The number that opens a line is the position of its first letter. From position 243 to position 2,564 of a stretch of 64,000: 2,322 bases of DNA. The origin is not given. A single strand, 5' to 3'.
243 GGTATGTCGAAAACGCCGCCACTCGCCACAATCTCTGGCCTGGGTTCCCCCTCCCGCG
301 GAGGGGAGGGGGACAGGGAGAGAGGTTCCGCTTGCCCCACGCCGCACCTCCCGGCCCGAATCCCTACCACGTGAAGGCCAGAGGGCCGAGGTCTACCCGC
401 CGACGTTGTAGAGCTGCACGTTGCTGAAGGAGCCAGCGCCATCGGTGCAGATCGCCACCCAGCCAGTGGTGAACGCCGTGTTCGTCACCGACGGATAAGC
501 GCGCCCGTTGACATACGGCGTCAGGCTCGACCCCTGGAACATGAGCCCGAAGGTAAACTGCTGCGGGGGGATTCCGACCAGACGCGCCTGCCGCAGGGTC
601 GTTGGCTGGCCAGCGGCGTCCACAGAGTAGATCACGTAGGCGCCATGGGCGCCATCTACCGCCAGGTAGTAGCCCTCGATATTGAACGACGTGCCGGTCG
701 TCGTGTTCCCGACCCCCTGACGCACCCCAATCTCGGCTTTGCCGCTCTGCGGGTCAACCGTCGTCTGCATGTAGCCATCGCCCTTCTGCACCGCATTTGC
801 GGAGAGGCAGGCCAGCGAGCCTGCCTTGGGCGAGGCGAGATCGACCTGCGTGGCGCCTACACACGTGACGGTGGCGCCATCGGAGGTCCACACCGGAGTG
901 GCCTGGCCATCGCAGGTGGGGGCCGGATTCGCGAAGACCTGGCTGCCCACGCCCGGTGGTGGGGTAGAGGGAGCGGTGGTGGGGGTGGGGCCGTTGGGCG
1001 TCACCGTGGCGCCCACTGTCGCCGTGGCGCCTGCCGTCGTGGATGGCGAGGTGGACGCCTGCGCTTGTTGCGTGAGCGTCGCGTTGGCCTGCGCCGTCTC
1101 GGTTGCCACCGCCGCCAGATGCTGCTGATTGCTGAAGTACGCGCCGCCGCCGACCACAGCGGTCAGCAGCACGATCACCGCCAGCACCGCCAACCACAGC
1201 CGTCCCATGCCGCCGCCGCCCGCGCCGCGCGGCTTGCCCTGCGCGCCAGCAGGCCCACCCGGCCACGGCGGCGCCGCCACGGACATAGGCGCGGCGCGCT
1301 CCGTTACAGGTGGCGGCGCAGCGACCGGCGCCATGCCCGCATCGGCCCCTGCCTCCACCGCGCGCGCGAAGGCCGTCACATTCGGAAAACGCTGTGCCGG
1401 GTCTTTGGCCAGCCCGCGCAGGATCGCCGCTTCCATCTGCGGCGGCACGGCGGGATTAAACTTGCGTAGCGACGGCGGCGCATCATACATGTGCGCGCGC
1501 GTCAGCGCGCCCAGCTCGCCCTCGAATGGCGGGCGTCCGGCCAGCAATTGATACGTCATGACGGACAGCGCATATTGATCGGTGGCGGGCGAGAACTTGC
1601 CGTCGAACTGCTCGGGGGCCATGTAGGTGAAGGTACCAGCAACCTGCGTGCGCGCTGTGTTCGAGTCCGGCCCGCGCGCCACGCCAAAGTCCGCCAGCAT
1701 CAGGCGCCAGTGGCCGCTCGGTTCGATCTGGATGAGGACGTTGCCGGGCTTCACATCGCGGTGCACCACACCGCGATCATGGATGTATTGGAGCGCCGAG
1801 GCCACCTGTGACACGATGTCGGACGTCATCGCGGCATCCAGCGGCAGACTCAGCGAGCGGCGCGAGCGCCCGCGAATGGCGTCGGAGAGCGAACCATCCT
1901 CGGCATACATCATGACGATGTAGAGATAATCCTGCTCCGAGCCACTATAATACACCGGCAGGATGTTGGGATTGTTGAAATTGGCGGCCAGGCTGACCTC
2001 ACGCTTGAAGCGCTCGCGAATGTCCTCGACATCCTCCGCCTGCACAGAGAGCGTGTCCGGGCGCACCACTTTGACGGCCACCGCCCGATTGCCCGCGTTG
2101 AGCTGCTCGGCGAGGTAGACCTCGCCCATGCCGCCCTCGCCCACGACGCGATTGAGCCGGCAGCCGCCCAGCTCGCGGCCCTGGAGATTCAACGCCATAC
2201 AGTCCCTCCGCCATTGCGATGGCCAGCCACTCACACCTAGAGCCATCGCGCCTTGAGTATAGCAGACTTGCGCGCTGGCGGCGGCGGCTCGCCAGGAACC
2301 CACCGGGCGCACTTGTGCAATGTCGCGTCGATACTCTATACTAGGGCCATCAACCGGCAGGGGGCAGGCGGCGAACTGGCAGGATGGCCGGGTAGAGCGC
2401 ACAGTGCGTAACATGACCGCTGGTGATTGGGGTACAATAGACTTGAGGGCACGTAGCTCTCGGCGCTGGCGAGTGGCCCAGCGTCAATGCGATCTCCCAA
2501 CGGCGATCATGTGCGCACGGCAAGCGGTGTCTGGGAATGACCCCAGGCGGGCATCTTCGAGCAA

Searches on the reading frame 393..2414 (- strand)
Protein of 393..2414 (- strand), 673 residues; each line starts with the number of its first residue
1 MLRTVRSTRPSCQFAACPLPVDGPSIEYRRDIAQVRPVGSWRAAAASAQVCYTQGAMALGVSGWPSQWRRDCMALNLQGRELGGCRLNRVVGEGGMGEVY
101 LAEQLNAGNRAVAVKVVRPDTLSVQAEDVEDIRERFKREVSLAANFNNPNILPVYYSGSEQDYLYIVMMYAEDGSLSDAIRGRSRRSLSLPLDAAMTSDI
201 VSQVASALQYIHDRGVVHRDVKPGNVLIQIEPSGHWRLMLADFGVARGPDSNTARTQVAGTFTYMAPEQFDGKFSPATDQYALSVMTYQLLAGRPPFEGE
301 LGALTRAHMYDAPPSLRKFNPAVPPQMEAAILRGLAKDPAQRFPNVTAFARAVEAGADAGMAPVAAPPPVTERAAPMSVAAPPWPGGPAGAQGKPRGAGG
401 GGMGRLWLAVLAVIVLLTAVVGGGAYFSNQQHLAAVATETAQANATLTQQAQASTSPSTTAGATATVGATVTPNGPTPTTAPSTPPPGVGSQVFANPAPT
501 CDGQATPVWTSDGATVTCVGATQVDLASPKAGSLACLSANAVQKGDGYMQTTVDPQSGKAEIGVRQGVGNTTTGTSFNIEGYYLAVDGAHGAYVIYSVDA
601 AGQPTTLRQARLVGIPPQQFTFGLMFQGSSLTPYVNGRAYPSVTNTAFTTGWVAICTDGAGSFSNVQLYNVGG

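Call 70: search_protein_families(library=pfam, proteins=[window:393-2414:-], max_evalue=0.00001)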
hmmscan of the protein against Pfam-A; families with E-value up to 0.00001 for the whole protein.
window:393-2414:- (673 aa): 3 families
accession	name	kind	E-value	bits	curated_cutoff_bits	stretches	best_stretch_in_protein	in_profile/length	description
PF00069.31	Pkinase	-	1.9e-44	152.5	31.7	1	88-342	4-251/263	Protein kinase domain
PF07714.23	PK_Tyr_Ser-Thr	-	9.8e-29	100.9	23.1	1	87-342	3-248/258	Protein tyrosine and serine/threonine kinase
PF03109.22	ABC1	-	1.5e-07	31.3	22.9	0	200-255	171-223/244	ABC1 atypical kinase-like domain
